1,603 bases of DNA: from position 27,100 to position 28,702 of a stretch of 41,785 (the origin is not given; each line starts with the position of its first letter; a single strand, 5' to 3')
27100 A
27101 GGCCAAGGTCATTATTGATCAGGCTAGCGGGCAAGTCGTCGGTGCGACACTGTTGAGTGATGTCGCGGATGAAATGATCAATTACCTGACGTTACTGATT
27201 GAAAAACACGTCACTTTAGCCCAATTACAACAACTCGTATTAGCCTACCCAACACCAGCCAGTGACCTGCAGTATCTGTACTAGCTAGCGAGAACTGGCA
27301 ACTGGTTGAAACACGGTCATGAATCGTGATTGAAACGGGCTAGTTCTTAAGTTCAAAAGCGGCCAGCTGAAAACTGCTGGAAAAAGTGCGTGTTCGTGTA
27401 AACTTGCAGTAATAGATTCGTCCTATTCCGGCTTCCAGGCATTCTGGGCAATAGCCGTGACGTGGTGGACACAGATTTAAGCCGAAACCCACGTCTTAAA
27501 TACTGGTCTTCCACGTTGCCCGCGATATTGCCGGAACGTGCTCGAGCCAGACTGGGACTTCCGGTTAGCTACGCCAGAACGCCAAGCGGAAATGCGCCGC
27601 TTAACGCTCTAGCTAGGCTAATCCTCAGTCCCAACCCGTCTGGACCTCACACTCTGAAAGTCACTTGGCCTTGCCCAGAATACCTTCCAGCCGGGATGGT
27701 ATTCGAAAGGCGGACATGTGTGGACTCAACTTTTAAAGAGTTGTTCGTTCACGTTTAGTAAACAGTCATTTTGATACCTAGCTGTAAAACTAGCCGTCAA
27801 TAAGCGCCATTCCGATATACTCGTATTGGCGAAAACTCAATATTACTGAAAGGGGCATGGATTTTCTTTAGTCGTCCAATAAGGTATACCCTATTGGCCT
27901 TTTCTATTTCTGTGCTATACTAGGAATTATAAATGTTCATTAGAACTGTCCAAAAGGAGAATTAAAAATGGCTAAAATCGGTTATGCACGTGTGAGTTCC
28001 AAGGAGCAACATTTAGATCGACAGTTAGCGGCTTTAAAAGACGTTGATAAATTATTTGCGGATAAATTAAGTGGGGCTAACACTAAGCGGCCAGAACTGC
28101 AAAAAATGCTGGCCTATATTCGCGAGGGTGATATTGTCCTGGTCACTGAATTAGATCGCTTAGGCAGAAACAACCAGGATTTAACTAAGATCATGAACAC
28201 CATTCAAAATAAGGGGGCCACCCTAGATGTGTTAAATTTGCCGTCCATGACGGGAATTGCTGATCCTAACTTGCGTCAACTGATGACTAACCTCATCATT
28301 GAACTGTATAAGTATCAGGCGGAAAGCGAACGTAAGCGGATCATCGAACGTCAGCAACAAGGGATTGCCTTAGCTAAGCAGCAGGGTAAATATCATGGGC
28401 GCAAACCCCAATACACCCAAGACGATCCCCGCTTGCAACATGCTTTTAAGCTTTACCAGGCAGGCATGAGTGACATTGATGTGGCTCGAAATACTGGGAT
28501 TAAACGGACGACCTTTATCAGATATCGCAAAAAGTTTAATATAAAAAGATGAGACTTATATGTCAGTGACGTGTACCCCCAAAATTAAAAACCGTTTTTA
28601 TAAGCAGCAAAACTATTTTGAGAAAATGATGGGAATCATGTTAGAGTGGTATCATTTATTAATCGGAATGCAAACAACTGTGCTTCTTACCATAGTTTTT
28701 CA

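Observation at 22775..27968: A higher-GC 5.1-kb block is bounded exactly by inverted copies of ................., and the right copy is a full palindrome 70 bp upstream of a serine recombinase gene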

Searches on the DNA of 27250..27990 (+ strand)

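Call 22: search_rna_families(source=window, start=27250, end=27990, threshold=evalue, max_evalue=1, show_alignments=2)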
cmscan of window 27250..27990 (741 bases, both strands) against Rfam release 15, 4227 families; matches with E-value up to 1: 0.
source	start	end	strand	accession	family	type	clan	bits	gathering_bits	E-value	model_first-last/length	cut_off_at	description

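Call 24: search_dna_similar(query=window:27285-27884:+, collection=plasmids, mode=distant, max_rows=30)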
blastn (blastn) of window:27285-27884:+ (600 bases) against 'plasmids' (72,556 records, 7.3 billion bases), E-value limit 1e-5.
Records with a match: 19; places in all: 19; records where one place covers at least 80% of the query: 3.
Best place of each record, by identity: >=99% 3; 80-90% 15; 60-80% 1.
By first word of the organism name: Lactiplantibacillus 16; Ligilactobacillus 3.
By predicted mobility (MOB-suite, as given by PLSDB): mobilizable 17; conjugative 1; non-mobilizable 1.
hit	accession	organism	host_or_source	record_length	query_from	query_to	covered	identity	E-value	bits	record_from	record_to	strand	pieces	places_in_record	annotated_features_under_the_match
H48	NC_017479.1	Ligilactobacillus salivarius CECT 5713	-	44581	1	600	100%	100.0%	0e+0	1083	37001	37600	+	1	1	none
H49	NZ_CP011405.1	Ligilactobacillus salivarius str. Ren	Homo sapiens,human feces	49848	1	600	100%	99.5%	0e+0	1070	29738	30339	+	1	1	none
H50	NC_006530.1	Ligilactobacillus salivarius UCC118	-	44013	1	600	100%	99.5%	0e+0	1069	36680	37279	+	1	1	none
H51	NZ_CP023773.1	Lactiplantibacillus plantarum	pure culture,Chinese fermented ...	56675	61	507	50%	82.3%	3e-42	299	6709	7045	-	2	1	none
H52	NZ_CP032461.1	Lactiplantibacillus plantarum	Single strain,kimchi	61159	61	507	50%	82.3%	3e-42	299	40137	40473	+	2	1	none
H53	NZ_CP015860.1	Lactiplantibacillus plantarum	Bos taurus,raw cow milk,raw cow milk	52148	61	507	50%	82.3%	3e-42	299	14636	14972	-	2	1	none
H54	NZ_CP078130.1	Lactiplantibacillus plantarum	isolate from food,food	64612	61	507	50%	82.3%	3e-42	299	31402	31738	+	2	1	none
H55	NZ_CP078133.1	Lactiplantibacillus plantarum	isolated strain,food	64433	61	507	50%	82.3%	3e-42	299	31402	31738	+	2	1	none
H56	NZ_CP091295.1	Lactiplantibacillus plantarum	isolate,food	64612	61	507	50%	82.3%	3e-42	299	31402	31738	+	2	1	none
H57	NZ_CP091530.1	Lactiplantibacillus paraplantarum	Cell culture,fermented food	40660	61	507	50%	82.3%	3e-42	299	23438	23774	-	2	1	none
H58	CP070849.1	Lactiplantibacillus plantarum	bacterial isolate,Fu-Tsai (Fermented ...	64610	61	507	50%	82.3%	3e-42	299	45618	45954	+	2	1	none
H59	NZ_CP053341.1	Lactiplantibacillus paraplantarum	pure culture,fermented vegetable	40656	61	507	50%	82.3%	3e-42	299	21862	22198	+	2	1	none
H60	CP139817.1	Lactiplantibacillus plantarum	Homo sapiens,whole organism,milk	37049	61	507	50%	82.3%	3e-42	299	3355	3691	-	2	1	none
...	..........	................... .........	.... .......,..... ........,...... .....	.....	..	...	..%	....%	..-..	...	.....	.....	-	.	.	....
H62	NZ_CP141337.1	Lactiplantibacillus plantarum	whole organism,fermented food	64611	61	507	50%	82.3%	3e-42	299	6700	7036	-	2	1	none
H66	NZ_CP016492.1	Lactiplantibacillus pentosus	bacteria,olive fermentation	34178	59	525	51%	79.3%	4e-34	255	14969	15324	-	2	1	none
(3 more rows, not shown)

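Call 26: get_annotated_region(hit=H52, flank=3000)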
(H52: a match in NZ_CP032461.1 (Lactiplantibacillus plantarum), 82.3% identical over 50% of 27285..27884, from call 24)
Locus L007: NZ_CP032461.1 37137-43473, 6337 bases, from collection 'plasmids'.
description: Lactiplantibacillus plantarum strain ATG-K2 plasmid pK2-1, complete sequence
organism: Lactiplantibacillus plantarum (NCBI taxid 1590)
taxonomy: Bacteria; Bacillota; Bacilli; Lactobacillales; Lactobacillaceae; Lactiplantibacillus; Lactiplantibacillus plantarum
host: -; source: Single strain,kimchi; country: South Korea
typing (MOB-suite, as given by PLSDB): mobilizable; replicon rep_cluster_1328; relaxase MOBQ
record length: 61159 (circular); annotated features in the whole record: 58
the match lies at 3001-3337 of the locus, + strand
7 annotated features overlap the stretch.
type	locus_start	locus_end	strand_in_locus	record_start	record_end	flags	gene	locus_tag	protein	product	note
CDS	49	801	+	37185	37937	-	-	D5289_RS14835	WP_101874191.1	MIP/aquaporin family protein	GO:0055085 - transmembrane transport [Evidence IEA]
CDS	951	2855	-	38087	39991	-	-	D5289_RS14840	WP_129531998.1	heavy metal translocating P-type ATPase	-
CDS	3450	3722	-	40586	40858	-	-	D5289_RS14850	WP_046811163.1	hypothetical protein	-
CDS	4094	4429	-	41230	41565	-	-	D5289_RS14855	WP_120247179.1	hypothetical protein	-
CDS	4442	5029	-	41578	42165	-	-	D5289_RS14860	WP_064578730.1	site-specific integrase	-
CDS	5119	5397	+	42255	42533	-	-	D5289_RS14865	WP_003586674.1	type II toxin-antitoxin system prevent-host-death family antitoxin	GO:0008219 - cell death [Evidence IEA]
CDS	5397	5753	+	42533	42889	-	-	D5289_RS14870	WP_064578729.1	type II toxin-antitoxin system YafQ family toxin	-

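Call 65: get_annotated_region(hit=H66, flank=1500)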
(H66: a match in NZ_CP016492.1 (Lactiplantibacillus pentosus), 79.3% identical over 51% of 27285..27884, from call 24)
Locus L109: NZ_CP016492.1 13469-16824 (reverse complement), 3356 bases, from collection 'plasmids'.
description: Lactiplantibacillus pentosus strain BGM48 plasmid pBGM48-1, complete sequence
organism: Lactiplantibacillus pentosus (NCBI taxid 1589)
taxonomy: Bacteria; Bacillota; Bacilli; Lactobacillales; Lactobacillaceae; Lactiplantibacillus; Lactiplantibacillus pentosus
host: -; source: bacteria,olive fermentation; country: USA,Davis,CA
typing (MOB-suite, as given by PLSDB): non-mobilizable; mating-pair formation MPF_T
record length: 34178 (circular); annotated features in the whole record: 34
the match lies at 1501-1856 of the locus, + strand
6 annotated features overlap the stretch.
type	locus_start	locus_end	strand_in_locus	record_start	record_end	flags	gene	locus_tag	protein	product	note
CDS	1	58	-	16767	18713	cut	-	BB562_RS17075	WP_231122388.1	DUF87 domain-containing protein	-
CDS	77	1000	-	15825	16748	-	-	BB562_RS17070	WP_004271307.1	IS30 family transposase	-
CDS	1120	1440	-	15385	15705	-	-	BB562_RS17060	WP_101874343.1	hypothetical protein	-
CDS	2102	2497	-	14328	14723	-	-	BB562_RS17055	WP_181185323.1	hypothetical protein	-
CDS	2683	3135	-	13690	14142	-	-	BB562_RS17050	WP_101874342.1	hypothetical protein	-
CDS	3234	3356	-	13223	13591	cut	-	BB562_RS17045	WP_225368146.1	hypothetical protein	-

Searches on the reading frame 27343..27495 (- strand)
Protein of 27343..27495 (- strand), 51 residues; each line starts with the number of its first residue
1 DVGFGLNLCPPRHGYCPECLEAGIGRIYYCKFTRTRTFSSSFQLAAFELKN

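Call 64: search_protein_families(library=pfam, max_evalue=1, proteins=[window:27343-27495:-])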
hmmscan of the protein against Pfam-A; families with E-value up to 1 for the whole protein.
seq(51 aa): 1 family
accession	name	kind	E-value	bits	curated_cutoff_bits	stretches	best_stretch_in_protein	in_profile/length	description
PF15801.11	zf-C6H2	-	0.076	13.6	30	1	16-31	15-30/47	zf-MYND-like zinc finger, mRNA-binding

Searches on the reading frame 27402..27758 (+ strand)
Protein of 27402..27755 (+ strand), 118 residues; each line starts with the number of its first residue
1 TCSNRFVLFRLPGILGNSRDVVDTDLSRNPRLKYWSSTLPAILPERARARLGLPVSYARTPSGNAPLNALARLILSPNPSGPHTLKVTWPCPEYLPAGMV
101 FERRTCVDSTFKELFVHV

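Call 16: search_protein_families(library=pfam, proteins=[window:27462-27758:+])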
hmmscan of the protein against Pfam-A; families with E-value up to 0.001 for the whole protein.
window:27462-27758:+ (98 aa): 0 families

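Call 64: search_protein_families(library=pfam, max_evalue=1, proteins=[window:27402-27755:+])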
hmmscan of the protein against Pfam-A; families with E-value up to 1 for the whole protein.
seq(118 aa): 0 families

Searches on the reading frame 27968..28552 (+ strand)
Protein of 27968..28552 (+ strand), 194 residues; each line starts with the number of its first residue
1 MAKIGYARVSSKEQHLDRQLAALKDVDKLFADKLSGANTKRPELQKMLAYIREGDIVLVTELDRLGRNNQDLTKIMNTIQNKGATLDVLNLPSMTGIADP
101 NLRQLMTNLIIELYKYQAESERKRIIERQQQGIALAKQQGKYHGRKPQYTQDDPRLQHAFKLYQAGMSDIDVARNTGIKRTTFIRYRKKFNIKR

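Call 16: search_protein_families(library=pfam, proteins=[window:27968-28552:+])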
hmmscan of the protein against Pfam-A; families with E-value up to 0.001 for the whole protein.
window:27968-28552:+ (194 aa): 3 families
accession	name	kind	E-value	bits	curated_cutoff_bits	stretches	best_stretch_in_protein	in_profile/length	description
PF00239.26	Resolvase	-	2.1e-34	119.1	23.3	1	4-142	2-145/145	Resolvase, N terminal domain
PF02796.21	HTH_7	-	6.1e-06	26.7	23.8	1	144-186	1-41/45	Helix-turn-helix domain of resolvase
PF13384.12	HTH_23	-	0.00023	21.3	24.6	1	157-191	8-42/50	Homeodomain-like domain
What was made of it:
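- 27968..28552 (+): Sin-like small serine recombinase (resolvase), 194 aa. Resolvase 2e-34 and HTH_7 (call 16).
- Checked: The 27968-28552 product has Resolvase and HTH_7 domains (call 16).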

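Call 27: find_related_loci(query=window:27968-28549:+, collection=genome_contigs, flank=1500)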
Query window:27968-28549:+ (194 aa) in genome_contigs; peptide patterns used: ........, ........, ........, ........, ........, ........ (x = any residue, [..] = any of these).
437 stretches matched a pattern; 349 encode a relative of the query (tblastn E <= 1e-3); the best 80 are kept; 80 distinct loci.
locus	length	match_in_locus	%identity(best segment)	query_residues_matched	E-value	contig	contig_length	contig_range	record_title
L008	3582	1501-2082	98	1-194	1e-128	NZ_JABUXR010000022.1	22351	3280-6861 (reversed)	Limosilactobacillus urinaemulieris strain c9Ua_26_M NODE_22_length_22351_cov_325.128205, whole genome shotgun sequence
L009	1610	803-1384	99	1-194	2e-138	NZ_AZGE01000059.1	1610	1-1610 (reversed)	Limosilactobacillus oris DSM 4864 Scaffold59, whole genome shotgun sequence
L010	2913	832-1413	98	1-194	9e-132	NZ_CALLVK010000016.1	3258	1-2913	MAG: uncultured Abiotrophia sp. isolate ERR589404_bin.114_CONCOCT_v1.1_MAG ERZ772962.10858, whole genome shotgun sequenc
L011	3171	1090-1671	98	1-194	2e-129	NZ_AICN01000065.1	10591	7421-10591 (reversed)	Limosilactobacillus gastricus PS3 contig00082, whole genome shotgun sequence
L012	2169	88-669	98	1-194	1e-131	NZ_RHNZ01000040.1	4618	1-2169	Levilactobacillus fuyuanensis strain 244-4 contig40, whole genome shotgun sequence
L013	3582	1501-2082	97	1-194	2e-127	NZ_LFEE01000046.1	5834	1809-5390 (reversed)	Lactiplantibacillus herbarum strain TCF032-E4 NODE_54, whole genome shotgun sequence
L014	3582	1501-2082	97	1-194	7e-127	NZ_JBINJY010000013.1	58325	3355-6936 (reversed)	Companilactobacillus sp. FL22-1 13, whole genome shotgun sequence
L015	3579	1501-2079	97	1-193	6e-127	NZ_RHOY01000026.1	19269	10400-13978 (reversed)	Agrilactobacillus yilanensis strain 54-2 contig26, whole genome shotgun sequence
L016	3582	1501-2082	97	1-194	2e-126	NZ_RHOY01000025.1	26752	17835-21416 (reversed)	Agrilactobacillus yilanensis strain 54-2 contig25, whole genome shotgun sequence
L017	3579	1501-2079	96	1-193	2e-126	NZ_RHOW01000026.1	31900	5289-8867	Lapidilactobacillus mulanensis strain 143-6 contig26, whole genome shotgun sequence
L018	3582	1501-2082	97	1-194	2e-126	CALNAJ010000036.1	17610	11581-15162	MAG TPA_asm: uncultured Lactobacillus sp. isolate ERR4757810_bin.56_CONCOCT_v1.1_MAG genome assembly, contig: ERZ1760302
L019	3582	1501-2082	96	1-194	2e-126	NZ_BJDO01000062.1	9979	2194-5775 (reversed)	Secundilactobacillus hailunensis strain 887-11 scaffold62, whole genome shotgun sequence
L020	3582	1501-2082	97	1-194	2e-126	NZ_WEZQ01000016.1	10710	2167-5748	Furfurilactobacillus milii strain C5 Scaffold_17, whole genome shotgun sequence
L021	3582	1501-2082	96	1-194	6e-127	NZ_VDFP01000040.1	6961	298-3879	Companilactobacillus halodurans strain TMW 1.2172 seq40, whole genome shotgun sequence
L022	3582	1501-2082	97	1-194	2e-126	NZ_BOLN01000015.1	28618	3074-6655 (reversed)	Levilactobacillus lanxiensis strain 13B17 contig15, whole genome shotgun sequence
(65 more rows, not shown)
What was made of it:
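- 27968..28552 (+): 94-99% identical proteins occur in 80 loci from many Lactobacillaceae genera (call 27).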

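Call 29: search_solved_structures(query=window:27968-28549:+, max_evalue=0.001, show_alignments=1)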
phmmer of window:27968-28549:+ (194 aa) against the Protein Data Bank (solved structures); distinct sequences matched with E-value up to 0.001: 15.
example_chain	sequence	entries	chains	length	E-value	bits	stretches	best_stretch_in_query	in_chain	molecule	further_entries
2r0q_C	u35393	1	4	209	7.4e-29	103.8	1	4-187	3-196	Putative transposon Tn552 DNA-invertase bin3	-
2gm4_A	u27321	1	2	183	7e-21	77.8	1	1-185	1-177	Transposon gamma-delta resolvase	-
5cy1_A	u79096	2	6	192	7.9e-21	77.6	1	4-185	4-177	Transposon Tn3 resolvase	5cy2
1zr2_A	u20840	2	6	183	1.2e-20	77.1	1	1-185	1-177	Transposon gamma-delta resolvase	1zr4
1gdt_A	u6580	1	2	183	1.7e-20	76.6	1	3-185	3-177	PROTEIN (GAMMA DELTA RESOLVASE)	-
4m6f_A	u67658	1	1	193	3.3e-20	75.6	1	4-169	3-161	DNA-invertase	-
5c35_A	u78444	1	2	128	5.2e-20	75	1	4-123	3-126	Recombinase Sin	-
5c31_A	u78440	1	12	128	1.2e-19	73.8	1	4-123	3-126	Sin, putative plasmid resolvase dimer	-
3uj3_X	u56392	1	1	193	1.3e-19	73.6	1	4-168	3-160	DNA-invertase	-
5c32_B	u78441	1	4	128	1.4e-19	73.6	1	4-123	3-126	Putative transposon Tn552 DNA-invertase bin3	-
5c34_B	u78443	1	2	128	2.6e-19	72.7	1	4-123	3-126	Putative transposon Tn552 DNA-invertase bin3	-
3pkz_A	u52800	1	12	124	1.1e-18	70.7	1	4-119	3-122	Recombinase Sin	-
1gdr_A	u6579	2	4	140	1.5e-17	67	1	3-138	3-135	GAMMA DELTA-RESOLVASE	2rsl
2gm5_A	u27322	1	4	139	4.1e-17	65.6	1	3-137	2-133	Transposon gamma-delta resolvase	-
1ght_A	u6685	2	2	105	1.2e-14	57.5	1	3-87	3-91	TRANSPOSON GAMMA-DELTA RESOLVASE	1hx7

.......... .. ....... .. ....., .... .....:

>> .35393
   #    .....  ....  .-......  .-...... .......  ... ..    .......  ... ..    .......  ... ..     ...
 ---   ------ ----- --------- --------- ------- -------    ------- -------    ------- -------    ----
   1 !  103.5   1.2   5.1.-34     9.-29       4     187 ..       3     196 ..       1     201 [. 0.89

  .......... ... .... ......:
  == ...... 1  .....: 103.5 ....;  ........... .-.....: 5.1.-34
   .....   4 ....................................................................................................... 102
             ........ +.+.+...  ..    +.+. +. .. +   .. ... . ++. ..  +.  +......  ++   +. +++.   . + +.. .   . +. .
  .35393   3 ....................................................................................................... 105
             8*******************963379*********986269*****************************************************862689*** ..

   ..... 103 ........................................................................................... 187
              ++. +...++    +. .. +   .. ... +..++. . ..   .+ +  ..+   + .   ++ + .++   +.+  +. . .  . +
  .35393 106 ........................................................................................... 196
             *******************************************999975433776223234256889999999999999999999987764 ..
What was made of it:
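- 27968..28552 (+): Best solved relative is Sin, 2r0q, at 7e-29, with YARVSS and DRLGRN aligned (call 29).
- On Small serine recombinase (resolvase/invertase family): YARVSS and DRLGRN align with Sin (call 29).
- Closest known: Sin resolvase and its res site. Same: It is the best solved-structure relative (2r0q, E=7e-29, aligned over 184 residues; call 29).
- Closest known: Tn3 / gamma-delta resolvase res-mediated module exchange. Different: Sequence similarity is weaker (E about 1e-20, call 29).
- Closest known: Hin/Gin/Cin DNA invertases. Same: Same protein superfamily (Gin-type invertase structures match at E about 3e-20, call 29).
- The enzyme is an intact small serine recombinase closest to Sin (calls 16, 29). 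The enzyme's closest solved relative is a resolvase (call 29).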

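Call 57: search_protein_families(library=ncbifam, proteins=[window:27968-28552:+], max_evalue=0.00001)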
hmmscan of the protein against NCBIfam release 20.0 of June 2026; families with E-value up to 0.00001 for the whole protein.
window:27968-28552:+ (194 aa): 4 families
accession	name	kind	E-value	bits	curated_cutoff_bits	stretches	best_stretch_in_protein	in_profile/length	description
NF041201.1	recomb_XisF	equivalog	2e-20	73.2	375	1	3-174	1-182/465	fdxN element excision recombinase XisF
NF009949.0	PRK13413.1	equivalog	1.4e-13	51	272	1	4-191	3-197/203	master DNA invertase Mpi family serine-type recombinase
NF047343.1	SCCmet_CcrB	equivalog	6.3e-10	38.3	900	1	26-159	45-174/542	cassette chromosome recombinase CcrB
NF033518.0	transpos_IS607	equivalog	1.5e-09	37.6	110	1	4-89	57-152/187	IS607 family transposase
